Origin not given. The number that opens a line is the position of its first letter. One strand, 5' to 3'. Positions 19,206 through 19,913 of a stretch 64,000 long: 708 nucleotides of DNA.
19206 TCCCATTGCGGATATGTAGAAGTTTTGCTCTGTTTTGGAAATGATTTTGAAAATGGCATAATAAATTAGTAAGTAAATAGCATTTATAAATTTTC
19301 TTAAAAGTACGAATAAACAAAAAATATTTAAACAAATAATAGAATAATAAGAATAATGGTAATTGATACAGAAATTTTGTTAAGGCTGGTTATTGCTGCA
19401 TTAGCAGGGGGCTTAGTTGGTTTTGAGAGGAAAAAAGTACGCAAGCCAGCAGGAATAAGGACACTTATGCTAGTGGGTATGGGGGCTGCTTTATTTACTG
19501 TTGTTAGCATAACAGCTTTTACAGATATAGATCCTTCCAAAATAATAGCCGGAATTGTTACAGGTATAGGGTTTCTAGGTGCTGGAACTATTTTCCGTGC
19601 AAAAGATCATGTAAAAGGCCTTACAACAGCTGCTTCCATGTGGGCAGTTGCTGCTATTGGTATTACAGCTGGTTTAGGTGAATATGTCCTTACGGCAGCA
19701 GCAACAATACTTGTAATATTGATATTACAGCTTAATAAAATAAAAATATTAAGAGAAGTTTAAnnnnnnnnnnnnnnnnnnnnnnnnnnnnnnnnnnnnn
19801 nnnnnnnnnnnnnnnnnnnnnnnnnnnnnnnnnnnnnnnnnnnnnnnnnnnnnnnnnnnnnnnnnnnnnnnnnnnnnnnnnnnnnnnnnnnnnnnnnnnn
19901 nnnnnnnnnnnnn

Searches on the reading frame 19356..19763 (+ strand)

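Call 36: search_protein_families(library=pfam, proteins=[window:19356-19763:+])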
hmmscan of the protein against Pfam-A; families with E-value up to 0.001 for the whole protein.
window:19356-19763:+ (135 aa): 1 family
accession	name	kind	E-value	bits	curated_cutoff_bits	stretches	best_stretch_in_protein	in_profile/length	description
PF02308.21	MgtC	-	2.2e-37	128.5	31.4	1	11-126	1-114/121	MgtC family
